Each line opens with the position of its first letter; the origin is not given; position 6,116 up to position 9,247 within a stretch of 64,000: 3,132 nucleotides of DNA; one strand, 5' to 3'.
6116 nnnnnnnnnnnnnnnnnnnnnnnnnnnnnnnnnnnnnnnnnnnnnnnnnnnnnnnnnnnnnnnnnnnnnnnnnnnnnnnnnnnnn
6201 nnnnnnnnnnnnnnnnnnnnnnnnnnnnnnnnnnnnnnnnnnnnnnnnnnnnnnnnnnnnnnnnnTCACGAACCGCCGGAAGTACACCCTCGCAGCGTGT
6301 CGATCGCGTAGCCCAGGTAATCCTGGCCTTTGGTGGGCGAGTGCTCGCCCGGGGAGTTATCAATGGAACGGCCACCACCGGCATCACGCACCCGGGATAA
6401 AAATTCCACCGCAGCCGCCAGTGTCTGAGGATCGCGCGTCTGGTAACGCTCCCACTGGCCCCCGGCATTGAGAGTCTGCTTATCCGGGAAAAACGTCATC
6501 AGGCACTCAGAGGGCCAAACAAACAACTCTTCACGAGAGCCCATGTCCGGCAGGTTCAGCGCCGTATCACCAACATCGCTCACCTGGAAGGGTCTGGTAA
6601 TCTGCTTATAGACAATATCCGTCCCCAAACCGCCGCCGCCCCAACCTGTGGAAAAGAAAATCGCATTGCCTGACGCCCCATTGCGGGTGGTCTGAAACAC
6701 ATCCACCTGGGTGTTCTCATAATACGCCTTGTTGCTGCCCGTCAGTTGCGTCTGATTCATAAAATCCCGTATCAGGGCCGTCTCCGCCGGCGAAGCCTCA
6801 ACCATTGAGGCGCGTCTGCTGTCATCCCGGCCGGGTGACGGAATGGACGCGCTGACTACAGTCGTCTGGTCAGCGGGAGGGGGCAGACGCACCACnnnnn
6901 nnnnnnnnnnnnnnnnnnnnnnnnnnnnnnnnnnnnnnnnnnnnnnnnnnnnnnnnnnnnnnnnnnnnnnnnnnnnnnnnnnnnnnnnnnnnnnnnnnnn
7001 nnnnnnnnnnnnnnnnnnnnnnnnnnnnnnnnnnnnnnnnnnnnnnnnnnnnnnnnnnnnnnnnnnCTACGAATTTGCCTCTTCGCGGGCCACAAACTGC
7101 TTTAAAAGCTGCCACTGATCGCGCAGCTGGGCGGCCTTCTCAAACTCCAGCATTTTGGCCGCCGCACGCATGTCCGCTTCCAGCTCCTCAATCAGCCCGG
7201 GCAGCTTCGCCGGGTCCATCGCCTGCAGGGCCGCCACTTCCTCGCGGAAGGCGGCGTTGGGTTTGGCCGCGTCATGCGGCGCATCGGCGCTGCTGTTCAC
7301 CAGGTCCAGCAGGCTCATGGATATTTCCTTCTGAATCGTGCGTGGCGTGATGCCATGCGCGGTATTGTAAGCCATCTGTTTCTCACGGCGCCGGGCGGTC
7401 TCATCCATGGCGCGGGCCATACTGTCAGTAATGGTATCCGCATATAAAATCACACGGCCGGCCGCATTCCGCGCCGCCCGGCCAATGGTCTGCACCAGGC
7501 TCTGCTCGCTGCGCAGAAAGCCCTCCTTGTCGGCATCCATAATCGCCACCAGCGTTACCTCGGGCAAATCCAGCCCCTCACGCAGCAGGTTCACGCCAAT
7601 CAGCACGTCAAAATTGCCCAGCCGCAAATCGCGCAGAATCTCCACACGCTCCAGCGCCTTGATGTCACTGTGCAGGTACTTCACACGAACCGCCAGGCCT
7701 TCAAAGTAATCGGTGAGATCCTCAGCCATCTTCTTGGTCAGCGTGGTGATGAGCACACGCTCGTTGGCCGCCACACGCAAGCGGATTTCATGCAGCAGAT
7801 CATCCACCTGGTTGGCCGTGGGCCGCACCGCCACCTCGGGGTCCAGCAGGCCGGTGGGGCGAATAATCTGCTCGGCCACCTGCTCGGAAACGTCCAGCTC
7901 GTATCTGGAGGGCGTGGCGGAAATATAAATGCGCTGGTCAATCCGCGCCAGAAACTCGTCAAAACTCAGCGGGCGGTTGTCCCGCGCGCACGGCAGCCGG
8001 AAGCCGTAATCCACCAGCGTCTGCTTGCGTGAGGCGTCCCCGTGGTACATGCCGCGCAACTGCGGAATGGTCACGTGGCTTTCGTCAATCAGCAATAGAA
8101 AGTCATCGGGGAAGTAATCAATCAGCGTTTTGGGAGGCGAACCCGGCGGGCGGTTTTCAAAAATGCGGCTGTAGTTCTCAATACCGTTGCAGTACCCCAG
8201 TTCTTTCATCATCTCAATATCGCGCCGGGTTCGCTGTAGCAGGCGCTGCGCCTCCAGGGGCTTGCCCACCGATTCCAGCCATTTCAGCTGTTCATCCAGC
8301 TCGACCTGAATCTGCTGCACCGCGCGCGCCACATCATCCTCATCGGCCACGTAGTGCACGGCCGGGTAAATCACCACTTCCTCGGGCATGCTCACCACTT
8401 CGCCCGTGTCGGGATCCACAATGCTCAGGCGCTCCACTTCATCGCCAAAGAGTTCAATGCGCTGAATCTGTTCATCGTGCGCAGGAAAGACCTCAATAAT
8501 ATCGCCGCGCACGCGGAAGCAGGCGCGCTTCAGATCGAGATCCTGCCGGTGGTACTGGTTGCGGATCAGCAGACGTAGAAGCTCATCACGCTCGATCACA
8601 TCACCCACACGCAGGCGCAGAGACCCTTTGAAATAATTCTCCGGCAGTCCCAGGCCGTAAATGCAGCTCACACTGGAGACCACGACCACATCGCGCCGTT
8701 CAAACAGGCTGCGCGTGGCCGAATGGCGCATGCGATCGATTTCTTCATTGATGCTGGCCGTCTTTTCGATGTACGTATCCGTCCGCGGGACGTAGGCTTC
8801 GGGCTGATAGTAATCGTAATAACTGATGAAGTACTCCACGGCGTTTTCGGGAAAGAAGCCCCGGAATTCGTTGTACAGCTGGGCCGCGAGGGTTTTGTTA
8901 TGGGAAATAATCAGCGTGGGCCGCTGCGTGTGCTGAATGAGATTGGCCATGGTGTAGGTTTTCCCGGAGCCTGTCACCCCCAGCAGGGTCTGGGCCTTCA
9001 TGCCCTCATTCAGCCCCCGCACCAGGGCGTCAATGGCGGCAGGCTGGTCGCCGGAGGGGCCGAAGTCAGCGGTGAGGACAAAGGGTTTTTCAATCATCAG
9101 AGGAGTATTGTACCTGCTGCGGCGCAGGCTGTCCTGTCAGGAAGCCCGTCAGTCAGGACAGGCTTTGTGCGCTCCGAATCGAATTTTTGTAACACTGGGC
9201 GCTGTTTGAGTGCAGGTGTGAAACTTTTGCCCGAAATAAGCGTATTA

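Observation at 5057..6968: Low-GC accessory islet between ruvB and uvrB: VapBC toxin-antitoxin pair, a 4-TM protein and a lipoprotein gene broken at a homopolymeric C5 tract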

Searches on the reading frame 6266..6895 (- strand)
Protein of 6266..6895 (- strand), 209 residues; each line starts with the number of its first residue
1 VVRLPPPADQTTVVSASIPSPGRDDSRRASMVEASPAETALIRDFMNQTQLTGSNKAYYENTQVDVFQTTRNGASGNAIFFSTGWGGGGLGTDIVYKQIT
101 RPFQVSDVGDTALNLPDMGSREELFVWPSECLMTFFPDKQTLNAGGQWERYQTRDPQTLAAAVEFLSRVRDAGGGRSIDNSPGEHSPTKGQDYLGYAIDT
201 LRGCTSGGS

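Call 23: predict_structure(protein=window:6266-6895:-)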
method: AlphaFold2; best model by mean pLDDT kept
length: 209 residues; sequences in the alignment: 1
mean_pLDDT: 35.0   pTM: 0.41
mean pLDDT of the five models: 35.0, 34.5, 33.0, 31.2, 30.9
residues with pLDDT >= 90: 0; 70-90: 0; 50-70: 19; < 50: 190
segments of 3 or more residues with pLDDT < 50: 1-162, 176-191, 203-209
pLDDT, mean of each block of 10 residues (from residue 1): 26 21 29 45 43 27 29 33 32 36 29 29 31 31 34 41 53 48 29 49 41
secondary structure, 60 per line:
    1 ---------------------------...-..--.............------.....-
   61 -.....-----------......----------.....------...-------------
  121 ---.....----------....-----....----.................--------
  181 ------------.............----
elements in order: H36-48 E55-59 E62-66 E78-83 E94-98 E124-128 E139-142 E148-151 H156-172 H193-205

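Call 25: search_protein_representatives(protein=window:6266-6895:-)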
Query: 209 residues. Proteins with E-value up to 0.001 (for the whole library): 2; up to 1e-10: 1; up to 1e-30: 1. The best 2 are listed.
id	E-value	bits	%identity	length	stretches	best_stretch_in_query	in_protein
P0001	2.8e-107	373.3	100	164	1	46-209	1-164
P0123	9.2e-04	35.2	38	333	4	120-155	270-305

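Call 33: search_protein_families(library=padloc, proteins=[window:6266-6895:-], max_evalue=1)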
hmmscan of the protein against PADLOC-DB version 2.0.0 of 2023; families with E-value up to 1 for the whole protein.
window:6266-6895:- (209 aa): 0 families

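Call 34: search_protein_families(library=phrogs, proteins=[window:6266-6895:-], max_evalue=1)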
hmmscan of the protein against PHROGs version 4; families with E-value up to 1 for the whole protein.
window:6266-6895:- (209 aa): 1 family
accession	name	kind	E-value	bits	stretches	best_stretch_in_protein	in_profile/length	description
phrog_11132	-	unknown function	0.46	12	1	12-66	9-63/109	-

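Call 38: find_encoding_contigs(protein=window:6266-6805:-, flank=3000, max_places=10)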
Protein window:6266-6805:- (179 aa): 2 contigs read that carry it; 2 places shown.
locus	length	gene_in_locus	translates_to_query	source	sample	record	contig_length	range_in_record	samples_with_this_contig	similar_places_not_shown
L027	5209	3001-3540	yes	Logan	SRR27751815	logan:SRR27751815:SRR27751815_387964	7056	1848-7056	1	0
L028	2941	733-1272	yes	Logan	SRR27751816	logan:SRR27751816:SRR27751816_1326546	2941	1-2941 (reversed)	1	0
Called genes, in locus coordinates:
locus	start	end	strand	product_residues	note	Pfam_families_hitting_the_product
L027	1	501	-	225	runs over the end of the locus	-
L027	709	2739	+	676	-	PF04851:ResIII, PF17757:UvrB_inter, PF27431:UvrB_3rd, PF00271:Helicase_C, PF12344:UvrB, PF02151:UVR (weak)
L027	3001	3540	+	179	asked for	-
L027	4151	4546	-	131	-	PF01850:PIN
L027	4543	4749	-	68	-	-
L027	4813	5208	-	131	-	?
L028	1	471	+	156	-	?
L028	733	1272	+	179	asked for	-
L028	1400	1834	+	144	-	-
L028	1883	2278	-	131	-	PF01850:PIN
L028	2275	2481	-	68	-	-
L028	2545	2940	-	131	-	?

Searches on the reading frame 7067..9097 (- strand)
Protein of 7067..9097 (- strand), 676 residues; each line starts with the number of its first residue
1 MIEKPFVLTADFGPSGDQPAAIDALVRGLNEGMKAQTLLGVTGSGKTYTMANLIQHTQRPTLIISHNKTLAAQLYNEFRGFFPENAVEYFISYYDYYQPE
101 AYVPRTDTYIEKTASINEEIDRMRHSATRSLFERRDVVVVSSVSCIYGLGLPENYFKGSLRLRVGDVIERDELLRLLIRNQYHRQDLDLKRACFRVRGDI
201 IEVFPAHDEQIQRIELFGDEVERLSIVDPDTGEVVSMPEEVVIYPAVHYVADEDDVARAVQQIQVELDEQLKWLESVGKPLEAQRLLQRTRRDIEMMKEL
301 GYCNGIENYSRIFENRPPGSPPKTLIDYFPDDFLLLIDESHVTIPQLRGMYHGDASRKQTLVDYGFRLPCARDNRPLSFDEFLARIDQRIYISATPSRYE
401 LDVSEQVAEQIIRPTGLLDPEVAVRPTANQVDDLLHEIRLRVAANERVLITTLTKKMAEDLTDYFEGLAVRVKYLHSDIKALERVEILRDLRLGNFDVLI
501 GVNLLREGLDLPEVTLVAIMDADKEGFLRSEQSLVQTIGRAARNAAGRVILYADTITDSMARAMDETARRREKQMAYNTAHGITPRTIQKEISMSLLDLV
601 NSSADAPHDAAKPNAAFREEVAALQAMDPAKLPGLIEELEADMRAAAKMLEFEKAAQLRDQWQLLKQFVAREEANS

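Call 5: search_protein_families(library=pfam, proteins=[window:7067-9097:-], max_evalue=1)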
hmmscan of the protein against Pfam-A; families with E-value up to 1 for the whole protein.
window:7067-9097:- (676 aa): 11 families
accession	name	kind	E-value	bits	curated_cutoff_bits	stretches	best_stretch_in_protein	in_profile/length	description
PF17757.6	UvrB_inter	-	2.7e-30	104.8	22.9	1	160-249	1-91/91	UvrB interaction domain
PF12344.14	UvrB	-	6e-23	80.9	27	1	551-592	1-42/43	Ultra-violet resistance protein B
PF00271.37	Helicase_C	-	3.5e-20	72.7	23.5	1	434-544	6-109/110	Helicase conserved C-terminal domain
PF04851.21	ResIII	-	3.4e-11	43.8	22.5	1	17-120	7-114/164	Type III restriction enzyme, res subunit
PF02151.25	UVR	-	5.3e-07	29.6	21.5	1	635-666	3-34/36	UvrB/uvrC motif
PF00270.35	DEAD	-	0.00018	21.7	26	1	18-86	4-73/167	DEAD/DEAH box helicase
PF00225.29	Kinesin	-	0.012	15.1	29.3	1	25-69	66-109/327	Kinesin motor domain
PF01935.23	DUF87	-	0.025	15.1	23.2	1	38-56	28-46/220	Helicase HerA, central domain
PF13604.12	AAA_30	-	0.025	14.7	27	1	26-74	11-62/191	AAA domain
PF16796.11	Microtub_bd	-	0.05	13.9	27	1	39-59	97-112/155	Microtubule binding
PF13401.12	AAA_22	-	0.14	12.9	27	1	37-64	9-39/130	AAA domain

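Call 29: find_encoding_contigs(protein=window:7067-9097:-, flank=3000, max_places=10)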
Protein window:7067-9097:- (676 aa): 1 contig read that carries it; 1 place shown.
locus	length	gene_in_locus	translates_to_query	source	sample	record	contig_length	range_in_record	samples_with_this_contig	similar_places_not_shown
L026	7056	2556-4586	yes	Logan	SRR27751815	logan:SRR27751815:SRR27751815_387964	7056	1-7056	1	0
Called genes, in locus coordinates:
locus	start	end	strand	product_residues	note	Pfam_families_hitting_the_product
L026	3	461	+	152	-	?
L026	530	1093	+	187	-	PF00856:SET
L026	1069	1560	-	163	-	-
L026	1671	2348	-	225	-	-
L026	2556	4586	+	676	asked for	PF04851:ResIII, PF17757:UvrB_inter, PF27431:UvrB_3rd, PF00271:Helicase_C, PF12344:UvrB, PF02151:UVR (weak)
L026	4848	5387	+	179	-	-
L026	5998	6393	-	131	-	PF01850:PIN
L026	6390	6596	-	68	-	-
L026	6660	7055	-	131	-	?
